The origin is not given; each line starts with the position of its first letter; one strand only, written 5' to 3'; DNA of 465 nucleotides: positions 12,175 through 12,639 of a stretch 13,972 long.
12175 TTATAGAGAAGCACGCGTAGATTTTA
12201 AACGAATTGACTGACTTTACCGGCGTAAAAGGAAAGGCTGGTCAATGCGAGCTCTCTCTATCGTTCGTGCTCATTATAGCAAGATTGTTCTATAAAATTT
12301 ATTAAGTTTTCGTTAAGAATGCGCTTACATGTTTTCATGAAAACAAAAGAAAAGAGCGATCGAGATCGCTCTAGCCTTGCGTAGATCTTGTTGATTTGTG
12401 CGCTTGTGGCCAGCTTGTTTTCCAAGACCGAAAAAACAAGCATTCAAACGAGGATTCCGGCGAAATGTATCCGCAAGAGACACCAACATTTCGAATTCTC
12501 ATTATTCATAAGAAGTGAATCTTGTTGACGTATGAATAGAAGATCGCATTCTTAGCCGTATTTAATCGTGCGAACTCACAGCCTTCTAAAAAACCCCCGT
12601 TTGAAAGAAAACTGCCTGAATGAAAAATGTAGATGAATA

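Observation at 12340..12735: Orphan consensus promoter driving a hairpin-rich, ORF-poor transcript of about 360 nt that ends at an intrinsic terminator: candidate unclassified structured RNA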

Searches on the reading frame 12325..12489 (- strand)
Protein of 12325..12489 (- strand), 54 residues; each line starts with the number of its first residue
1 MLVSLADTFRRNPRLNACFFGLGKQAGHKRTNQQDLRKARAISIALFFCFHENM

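Call 7: search_protein_families(library=pfam, proteins=[window:12325-12489:-], max_evalue=0.01)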
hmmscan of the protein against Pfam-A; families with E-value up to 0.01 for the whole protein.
window:12325-12489:- (54 aa): 0 families

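Call 37: list_cluster_members(proteins=[window:12325-12489:-, L001:3996-4226:-, window:11625-12101:-, window:12794-13777:+])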
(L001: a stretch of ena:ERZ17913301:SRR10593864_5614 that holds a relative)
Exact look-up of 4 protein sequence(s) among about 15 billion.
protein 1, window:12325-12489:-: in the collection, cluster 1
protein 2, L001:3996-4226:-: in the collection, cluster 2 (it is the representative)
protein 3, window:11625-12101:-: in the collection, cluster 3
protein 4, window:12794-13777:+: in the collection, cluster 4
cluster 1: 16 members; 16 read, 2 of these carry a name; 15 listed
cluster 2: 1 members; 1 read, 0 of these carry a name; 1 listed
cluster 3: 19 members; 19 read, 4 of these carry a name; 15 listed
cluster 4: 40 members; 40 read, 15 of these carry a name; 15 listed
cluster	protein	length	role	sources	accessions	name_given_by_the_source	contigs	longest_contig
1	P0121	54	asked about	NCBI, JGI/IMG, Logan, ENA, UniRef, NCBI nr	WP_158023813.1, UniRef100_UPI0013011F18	hypothetical protein [Dubosiella newyorkensis] | hypothetical protein n=1 Tax=Dubosiella newyorkensis TaxID=1862672 RepID=UPI0013011F18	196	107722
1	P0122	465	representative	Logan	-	-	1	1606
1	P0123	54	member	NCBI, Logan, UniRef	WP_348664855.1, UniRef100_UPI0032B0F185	hypothetical protein [Dubosiella newyorkensis] | hypothetical protein n=1 Tax=Dubosiella newyorkensis TaxID=1862672 RepID=UPI0032B0F185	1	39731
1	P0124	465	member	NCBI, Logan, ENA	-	-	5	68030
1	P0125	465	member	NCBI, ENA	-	-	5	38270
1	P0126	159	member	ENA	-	-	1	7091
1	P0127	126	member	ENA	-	-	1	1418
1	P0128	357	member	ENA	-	-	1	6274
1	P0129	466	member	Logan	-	-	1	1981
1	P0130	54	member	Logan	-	-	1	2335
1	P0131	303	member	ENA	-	-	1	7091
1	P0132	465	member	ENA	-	-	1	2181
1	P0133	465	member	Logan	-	-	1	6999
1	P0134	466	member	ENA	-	-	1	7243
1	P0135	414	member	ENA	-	-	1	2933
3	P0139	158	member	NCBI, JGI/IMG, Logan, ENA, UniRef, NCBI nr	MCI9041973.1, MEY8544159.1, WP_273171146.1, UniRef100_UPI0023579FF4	CBS domain-containing protein [Dubosiella newyorkensis] | CBS domain-containing protein | CBS domain-containing protein n=1 Tax=Dubosiella newyorkensis TaxID=1862672 ...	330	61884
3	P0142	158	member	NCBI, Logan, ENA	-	-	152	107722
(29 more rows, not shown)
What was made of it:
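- The 54-aa ORF is called in about 200 contigs and carries RefSeq accessions (call 37).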

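Call 41: find_encoding_contigs(protein=P0139, flank=2500, max_places=10)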
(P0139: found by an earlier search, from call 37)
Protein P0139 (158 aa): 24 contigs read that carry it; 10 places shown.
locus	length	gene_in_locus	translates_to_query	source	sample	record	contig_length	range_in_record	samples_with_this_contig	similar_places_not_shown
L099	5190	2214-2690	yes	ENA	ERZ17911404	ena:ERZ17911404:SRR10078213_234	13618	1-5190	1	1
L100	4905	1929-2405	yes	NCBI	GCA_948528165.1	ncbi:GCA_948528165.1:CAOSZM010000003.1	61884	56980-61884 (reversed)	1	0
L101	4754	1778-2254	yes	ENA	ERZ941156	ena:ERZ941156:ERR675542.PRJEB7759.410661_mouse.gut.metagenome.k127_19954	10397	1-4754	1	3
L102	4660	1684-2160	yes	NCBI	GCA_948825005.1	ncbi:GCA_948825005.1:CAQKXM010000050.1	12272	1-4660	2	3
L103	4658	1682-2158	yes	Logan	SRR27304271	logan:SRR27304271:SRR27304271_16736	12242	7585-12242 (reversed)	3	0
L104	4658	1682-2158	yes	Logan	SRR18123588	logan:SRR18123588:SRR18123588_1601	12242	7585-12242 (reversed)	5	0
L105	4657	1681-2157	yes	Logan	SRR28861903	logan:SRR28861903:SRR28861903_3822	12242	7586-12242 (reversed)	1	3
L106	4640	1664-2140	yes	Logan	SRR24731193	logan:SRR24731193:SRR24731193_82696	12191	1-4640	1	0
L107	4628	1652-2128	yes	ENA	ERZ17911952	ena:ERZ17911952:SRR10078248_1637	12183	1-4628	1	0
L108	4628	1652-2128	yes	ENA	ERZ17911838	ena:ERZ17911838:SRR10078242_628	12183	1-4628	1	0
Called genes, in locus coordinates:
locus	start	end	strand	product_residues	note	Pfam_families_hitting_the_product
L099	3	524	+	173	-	?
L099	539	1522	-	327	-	PF01022:HTH_5, PF08279:HTH_11, PF12840:HTH_20, PF13412:HTH_24 (faint)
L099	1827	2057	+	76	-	-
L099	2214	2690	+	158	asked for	PF00571:CBS (weak)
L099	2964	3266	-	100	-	-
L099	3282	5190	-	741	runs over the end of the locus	PF16875:Glyco_hydro_36N, PF02065:Melibiase, PF16874:Glyco_hydro_36C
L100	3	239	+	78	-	?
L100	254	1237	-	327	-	PF01022:HTH_5, PF08279:HTH_11, PF12840:HTH_20, PF13412:HTH_24 (faint)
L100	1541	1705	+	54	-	-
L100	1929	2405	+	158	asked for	PF00571:CBS (weak)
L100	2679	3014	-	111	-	-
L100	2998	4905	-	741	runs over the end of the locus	PF16875:Glyco_hydro_36N, PF02065:Melibiase, PF16874:Glyco_hydro_36C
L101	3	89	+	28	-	?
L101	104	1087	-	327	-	PF01022:HTH_5, PF08279:HTH_11, PF12840:HTH_20, PF13412:HTH_24 (faint)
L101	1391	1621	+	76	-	-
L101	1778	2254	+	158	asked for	PF00571:CBS (weak)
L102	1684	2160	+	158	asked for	PF00571:CBS (weak)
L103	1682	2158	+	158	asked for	PF00571:CBS (weak)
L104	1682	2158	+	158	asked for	PF00571:CBS (weak)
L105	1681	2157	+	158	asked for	PF00571:CBS (weak)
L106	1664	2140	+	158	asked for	PF00571:CBS (weak)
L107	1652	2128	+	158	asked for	PF00571:CBS (weak)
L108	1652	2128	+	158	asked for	PF00571:CBS (weak)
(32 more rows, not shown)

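Call 42: find_encoding_contigs(protein=P0142, flank=2500, max_places=10)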
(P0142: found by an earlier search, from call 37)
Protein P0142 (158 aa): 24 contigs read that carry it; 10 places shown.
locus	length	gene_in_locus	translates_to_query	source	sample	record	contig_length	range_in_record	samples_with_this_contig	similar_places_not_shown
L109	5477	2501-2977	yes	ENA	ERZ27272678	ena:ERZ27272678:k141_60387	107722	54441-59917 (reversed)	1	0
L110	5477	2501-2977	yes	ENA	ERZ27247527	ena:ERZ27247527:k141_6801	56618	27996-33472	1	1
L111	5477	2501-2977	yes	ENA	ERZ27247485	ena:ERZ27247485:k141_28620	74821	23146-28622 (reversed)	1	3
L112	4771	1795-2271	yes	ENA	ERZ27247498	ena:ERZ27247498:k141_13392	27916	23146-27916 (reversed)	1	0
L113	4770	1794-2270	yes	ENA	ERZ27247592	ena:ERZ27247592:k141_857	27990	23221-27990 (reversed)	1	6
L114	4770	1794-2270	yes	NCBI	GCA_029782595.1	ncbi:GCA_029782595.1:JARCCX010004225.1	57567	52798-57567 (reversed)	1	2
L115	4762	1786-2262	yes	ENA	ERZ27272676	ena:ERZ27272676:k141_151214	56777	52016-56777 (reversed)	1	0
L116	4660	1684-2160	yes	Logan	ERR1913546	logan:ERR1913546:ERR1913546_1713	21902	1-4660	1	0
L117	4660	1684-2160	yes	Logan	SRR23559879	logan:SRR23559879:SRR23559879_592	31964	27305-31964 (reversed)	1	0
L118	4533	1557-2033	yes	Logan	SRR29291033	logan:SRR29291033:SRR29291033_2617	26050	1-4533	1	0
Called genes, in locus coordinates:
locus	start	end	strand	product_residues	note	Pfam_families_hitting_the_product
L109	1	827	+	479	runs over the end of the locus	PF00128:Alpha-amylase, PF02324:Glyco_hydro_70 (faint)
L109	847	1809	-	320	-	PF01022:HTH_5, PF08279:HTH_11, PF12840:HTH_20, PF13412:HTH_24 (faint)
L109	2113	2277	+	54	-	-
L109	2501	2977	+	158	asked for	PF00571:CBS (weak)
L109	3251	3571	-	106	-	-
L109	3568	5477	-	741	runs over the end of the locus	PF16875:Glyco_hydro_36N, PF02065:Melibiase, PF01055:Glyco_hydro_31_2nd (weak), PF16874:Glyco_hydro_36C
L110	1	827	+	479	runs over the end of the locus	PF00128:Alpha-amylase, PF02324:Glyco_hydro_70 (faint)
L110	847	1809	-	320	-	PF01022:HTH_5, PF08279:HTH_11, PF12840:HTH_20, PF13412:HTH_24 (faint)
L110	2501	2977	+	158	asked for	PF00571:CBS (weak)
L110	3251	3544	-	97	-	-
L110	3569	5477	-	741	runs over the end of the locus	PF16875:Glyco_hydro_36N, PF02065:Melibiase, PF01055:Glyco_hydro_31_2nd (weak), PF16874:Glyco_hydro_36C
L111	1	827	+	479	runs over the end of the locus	PF00128:Alpha-amylase, PF02324:Glyco_hydro_70 (faint)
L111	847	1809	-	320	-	PF01022:HTH_5, PF08279:HTH_11, PF12840:HTH_20, PF13412:HTH_24 (faint)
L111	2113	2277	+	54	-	-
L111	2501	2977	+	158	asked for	PF00571:CBS (weak)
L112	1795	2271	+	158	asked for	PF00571:CBS (weak)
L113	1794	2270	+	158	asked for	PF00571:CBS (weak)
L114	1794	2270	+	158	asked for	PF00571:CBS (weak)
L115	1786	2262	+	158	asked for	PF00571:CBS (weak)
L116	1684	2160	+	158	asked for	PF00571:CBS (weak)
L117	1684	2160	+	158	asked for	PF00571:CBS (weak)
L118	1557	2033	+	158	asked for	PF00571:CBS (weak)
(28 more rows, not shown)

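Call 68: search_protein_representatives(protein=window:12328-12489:-)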
Query: 54 residues. Proteins with E-value up to 0.001 (for the whole library): 3; up to 1e-10: 2; up to 1e-30: 0. The best 3 are listed.
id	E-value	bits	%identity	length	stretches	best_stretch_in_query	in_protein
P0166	1.0e-29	115.8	100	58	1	1-54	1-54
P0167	7.2e-17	75.8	92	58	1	16-54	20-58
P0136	6.1e-04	35.6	57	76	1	1-46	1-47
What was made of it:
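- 12373..12670 (-): Body: species-specific, hairpin-rich sequence with no coding signal. The 54-aa ORF has only same-species hits among 1.84 billion representatives (call 68).
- There is no homologue beyond the species among 1.84 billion representatives (call 68) and no Pfam hit (call 7).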
